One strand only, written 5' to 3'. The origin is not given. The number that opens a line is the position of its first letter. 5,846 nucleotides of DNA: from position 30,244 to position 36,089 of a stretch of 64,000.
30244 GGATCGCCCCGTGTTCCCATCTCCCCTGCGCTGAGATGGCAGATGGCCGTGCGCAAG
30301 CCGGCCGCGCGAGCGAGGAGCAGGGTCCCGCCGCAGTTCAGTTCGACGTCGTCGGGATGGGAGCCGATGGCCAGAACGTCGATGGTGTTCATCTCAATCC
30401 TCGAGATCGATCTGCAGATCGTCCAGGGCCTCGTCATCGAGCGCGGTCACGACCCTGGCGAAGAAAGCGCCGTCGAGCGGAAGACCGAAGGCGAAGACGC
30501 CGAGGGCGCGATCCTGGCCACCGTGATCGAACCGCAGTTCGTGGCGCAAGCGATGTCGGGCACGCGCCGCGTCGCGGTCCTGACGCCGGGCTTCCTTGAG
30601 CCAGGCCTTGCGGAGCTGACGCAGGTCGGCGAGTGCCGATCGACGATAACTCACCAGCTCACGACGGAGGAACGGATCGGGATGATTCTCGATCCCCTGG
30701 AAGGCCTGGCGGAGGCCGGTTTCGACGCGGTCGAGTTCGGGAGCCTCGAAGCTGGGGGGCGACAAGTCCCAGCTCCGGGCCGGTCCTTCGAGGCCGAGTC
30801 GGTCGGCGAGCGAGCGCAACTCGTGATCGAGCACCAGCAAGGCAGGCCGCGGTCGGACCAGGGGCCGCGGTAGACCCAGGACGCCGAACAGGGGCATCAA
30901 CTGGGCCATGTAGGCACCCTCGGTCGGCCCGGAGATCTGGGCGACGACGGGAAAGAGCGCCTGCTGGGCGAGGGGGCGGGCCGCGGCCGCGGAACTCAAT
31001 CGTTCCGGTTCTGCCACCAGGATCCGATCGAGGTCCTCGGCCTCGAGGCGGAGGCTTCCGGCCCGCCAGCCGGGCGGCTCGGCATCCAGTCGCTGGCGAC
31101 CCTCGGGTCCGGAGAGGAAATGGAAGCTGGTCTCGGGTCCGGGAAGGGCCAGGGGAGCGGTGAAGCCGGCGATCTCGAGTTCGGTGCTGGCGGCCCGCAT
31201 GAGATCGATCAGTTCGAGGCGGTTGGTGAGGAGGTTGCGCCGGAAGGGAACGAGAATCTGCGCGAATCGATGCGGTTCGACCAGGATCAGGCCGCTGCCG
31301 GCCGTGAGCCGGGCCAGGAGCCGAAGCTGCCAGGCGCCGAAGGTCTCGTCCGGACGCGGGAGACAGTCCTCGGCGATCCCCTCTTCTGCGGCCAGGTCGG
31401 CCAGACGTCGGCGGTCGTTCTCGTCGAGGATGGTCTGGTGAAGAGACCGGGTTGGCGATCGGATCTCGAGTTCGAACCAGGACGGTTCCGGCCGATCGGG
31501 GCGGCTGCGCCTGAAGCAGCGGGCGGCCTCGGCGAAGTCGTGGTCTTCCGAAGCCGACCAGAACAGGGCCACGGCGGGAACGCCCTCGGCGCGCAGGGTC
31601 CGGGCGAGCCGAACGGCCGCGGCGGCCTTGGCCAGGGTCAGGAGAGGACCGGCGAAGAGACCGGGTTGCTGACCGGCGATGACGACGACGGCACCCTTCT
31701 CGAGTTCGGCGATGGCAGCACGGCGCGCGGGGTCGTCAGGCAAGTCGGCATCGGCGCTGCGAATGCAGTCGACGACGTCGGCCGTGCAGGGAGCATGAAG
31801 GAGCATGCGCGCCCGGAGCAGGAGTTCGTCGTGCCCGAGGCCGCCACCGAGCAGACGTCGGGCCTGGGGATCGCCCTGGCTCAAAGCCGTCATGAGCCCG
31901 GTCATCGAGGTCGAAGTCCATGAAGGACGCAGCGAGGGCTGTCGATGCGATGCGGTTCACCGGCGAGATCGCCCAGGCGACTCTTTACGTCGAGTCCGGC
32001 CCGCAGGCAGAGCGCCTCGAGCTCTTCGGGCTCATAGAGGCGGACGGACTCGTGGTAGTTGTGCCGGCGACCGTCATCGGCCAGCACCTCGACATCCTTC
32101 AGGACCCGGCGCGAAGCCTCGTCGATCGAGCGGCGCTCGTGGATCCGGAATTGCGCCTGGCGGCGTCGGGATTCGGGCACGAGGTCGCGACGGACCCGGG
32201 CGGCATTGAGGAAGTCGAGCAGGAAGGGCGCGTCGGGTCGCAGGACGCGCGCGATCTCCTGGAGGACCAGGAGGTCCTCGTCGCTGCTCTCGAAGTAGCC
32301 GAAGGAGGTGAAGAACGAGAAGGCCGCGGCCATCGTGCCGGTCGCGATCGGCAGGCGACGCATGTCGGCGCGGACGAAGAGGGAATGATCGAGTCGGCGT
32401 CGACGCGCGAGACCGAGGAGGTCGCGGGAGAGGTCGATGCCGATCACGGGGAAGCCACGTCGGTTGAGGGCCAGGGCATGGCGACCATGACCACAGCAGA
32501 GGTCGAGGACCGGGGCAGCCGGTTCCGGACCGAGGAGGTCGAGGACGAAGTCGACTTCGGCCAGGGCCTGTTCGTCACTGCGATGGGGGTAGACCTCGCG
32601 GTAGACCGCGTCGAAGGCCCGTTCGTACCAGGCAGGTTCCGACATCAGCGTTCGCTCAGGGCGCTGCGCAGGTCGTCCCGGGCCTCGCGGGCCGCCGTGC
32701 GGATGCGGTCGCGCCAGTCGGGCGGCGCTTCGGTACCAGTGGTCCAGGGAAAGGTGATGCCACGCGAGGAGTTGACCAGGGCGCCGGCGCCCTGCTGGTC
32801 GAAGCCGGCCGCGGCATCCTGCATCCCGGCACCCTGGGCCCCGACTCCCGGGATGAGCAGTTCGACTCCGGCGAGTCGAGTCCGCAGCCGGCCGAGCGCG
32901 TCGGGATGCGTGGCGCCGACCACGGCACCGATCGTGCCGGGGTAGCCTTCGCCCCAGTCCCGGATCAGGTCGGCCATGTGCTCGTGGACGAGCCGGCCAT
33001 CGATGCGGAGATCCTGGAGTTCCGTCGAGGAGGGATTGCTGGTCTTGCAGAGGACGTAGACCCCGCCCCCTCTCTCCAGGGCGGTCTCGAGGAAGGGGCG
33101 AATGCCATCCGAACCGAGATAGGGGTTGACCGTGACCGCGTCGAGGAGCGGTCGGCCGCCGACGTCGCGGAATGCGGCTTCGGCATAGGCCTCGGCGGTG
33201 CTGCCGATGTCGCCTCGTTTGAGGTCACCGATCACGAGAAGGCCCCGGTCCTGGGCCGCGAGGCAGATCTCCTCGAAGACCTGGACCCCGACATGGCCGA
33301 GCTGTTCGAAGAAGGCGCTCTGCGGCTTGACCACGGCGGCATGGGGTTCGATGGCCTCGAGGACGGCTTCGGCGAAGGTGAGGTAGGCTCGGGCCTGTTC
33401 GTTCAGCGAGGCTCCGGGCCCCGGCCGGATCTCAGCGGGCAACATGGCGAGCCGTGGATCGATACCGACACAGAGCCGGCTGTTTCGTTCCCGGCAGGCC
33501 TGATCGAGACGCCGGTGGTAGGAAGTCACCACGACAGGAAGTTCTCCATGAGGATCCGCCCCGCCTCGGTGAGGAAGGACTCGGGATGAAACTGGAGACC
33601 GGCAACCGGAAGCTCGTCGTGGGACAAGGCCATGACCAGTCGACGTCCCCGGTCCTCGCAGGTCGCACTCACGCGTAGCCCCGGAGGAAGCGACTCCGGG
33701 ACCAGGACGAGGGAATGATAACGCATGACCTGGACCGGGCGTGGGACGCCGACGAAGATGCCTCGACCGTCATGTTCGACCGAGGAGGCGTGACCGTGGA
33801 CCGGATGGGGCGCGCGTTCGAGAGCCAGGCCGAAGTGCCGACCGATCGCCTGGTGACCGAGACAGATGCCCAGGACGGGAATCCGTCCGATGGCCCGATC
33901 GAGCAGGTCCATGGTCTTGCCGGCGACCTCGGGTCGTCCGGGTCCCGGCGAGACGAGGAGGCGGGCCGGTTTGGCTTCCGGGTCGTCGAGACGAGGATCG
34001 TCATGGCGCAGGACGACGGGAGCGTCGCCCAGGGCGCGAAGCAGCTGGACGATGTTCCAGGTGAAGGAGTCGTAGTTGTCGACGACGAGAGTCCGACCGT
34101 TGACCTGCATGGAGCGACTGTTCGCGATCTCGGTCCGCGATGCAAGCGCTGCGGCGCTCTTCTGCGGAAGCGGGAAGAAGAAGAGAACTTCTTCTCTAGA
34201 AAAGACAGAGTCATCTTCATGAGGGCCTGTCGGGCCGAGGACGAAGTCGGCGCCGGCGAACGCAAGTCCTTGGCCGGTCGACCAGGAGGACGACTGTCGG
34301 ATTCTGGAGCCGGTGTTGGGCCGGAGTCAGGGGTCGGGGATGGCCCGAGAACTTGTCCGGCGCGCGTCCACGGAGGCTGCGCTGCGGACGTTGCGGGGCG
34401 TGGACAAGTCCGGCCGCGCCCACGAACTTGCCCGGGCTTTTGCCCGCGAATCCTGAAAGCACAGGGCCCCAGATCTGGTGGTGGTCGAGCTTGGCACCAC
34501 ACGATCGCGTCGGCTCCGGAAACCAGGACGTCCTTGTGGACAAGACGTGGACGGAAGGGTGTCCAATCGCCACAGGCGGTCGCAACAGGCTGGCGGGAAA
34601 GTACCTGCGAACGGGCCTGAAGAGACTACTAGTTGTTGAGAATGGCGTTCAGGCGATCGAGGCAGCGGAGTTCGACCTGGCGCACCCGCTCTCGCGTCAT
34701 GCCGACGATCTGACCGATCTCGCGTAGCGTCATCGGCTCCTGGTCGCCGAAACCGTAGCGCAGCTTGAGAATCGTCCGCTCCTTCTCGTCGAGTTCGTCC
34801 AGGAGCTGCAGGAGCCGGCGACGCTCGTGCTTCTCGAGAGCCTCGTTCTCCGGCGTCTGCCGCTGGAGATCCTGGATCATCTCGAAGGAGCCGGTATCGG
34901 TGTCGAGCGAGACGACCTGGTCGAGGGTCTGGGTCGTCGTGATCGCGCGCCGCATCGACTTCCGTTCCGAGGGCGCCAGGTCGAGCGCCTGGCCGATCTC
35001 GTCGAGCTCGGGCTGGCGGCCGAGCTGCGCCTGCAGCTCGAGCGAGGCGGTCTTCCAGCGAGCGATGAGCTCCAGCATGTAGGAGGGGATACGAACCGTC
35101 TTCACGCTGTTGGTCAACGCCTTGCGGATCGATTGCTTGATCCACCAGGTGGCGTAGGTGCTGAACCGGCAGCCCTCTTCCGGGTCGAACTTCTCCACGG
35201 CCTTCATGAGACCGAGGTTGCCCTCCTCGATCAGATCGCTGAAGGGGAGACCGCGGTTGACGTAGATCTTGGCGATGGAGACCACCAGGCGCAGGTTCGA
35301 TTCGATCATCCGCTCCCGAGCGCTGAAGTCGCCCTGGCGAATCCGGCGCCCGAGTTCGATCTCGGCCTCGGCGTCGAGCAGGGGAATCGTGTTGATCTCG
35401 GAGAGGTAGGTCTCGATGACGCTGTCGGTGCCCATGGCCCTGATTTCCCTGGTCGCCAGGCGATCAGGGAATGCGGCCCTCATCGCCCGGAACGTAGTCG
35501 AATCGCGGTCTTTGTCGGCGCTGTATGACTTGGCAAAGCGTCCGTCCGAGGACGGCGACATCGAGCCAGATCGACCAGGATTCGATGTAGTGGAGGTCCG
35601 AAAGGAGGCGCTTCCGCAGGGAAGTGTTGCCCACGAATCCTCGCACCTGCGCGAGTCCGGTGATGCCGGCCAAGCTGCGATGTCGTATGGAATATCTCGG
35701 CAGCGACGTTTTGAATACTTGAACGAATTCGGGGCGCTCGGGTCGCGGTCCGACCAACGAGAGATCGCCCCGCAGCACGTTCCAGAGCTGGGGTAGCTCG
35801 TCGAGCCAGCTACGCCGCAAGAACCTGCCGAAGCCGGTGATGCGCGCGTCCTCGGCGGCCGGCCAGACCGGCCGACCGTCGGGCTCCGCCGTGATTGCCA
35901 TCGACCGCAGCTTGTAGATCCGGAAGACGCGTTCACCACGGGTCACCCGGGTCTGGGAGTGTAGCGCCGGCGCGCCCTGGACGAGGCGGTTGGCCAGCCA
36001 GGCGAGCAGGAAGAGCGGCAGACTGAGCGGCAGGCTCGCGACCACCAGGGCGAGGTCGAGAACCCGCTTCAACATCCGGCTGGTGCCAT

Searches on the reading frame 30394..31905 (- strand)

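Call 25: search_protein_families(library=pfam, proteins=[window:30394-31905:-], max_evalue=0.0001)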
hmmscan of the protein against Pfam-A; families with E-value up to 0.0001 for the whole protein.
window:30394-31905:- (503 aa): 1 family
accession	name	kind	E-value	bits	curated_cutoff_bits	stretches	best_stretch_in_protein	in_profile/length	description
PF10079.15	Rossmann-like_BshC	-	5.5e-37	128.5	27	1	42-353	54-379/380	Bacillithiol biosynthesis BshC, N-terminal Rossmann-like domain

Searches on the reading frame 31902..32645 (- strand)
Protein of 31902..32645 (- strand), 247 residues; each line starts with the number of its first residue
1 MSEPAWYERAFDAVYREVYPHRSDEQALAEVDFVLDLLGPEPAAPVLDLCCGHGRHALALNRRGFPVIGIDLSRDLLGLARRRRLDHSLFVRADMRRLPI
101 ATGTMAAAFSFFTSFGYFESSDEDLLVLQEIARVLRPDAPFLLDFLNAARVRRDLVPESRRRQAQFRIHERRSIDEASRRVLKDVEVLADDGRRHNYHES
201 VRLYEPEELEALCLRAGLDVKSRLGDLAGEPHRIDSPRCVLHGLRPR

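Call 25: search_protein_families(library=pfam, proteins=[window:31902-32645:-], max_evalue=0.0001)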
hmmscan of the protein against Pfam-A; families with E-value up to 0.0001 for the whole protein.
window:31902-32645:- (247 aa): 6 families
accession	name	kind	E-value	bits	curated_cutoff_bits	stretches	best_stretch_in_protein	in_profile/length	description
PF13649.12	Methyltransf_25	-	9.3e-17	62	27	1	46-138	1-96/97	Methyltransferase domain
PF08241.18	Methyltransf_11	-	7e-13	49.5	21.2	1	47-141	1-93/95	Methyltransferase domain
PF13489.12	Methyltransf_23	-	1.3e-12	48.2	27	1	32-220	11-161/164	Methyltransferase domain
PF13847.12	Methyltransf_31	-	1.5e-08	34.9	27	1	42-147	3-113/145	Methyltransferase domain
PF01209.24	Ubie_methyltran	-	4.4e-06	26.6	20.1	1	32-139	37-147/233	ubiE/COQ5 methyltransferase family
PF08242.18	Methyltransf_12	-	4.1e-05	24.7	30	1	47-139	1-96/98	Methyltransferase domain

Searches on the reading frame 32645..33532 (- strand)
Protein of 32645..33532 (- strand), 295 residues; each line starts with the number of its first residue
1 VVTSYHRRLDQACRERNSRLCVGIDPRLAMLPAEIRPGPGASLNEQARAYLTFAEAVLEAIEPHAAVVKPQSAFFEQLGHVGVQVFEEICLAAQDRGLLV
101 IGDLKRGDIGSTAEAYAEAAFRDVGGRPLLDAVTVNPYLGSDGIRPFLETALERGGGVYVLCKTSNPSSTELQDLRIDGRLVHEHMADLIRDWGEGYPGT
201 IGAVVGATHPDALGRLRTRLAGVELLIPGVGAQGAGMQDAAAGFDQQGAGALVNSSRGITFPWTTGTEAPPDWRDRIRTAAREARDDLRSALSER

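Call 25: search_protein_families(library=pfam, proteins=[window:32645-33532:-], max_evalue=0.0001)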
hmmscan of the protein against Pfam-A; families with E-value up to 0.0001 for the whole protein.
window:32645-33532:- (295 aa): 1 family
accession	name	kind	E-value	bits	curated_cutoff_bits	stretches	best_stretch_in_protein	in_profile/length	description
PF00215.30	OMPdecase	-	2.9e-28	99.7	27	1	18-260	1-209/221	Orotidine 5'-phosphate decarboxylase / HUMPS family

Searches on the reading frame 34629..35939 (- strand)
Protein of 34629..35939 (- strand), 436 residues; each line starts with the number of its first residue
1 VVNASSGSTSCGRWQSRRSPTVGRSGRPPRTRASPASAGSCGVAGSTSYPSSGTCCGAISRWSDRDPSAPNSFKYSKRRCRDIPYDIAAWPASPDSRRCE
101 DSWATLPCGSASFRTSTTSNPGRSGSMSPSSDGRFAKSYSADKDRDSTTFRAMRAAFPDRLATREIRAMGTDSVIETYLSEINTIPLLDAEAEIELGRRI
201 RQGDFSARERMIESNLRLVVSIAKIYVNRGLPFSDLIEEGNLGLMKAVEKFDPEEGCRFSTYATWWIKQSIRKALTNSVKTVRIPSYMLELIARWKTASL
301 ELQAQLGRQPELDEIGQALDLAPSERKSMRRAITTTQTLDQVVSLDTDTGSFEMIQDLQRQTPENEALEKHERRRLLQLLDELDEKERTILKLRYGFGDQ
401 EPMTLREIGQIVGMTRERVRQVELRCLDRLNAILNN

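Call 25: search_protein_families(library=pfam, proteins=[window:34629-35939:-], max_evalue=0.0001)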
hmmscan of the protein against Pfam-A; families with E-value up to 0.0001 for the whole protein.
window:34629-35939:- (436 aa): 4 families
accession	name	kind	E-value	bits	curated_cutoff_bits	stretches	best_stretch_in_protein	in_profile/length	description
PF04542.20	Sigma70_r2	-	3.1e-20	72.2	24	1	211-276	1-66/71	Sigma-70 region 2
PF04545.22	Sigma70_r4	-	4e-16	58.7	24.1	1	379-430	1-48/50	Sigma-70, region 4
PF00140.25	Sigma70_r1_2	-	2.1e-12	47.2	22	1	175-205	3-33/34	Sigma-70 factor, region 1.2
PF04539.22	Sigma70_r3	-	7e-08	32.9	25.3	1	290-365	1-76/78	Sigma-70 region 3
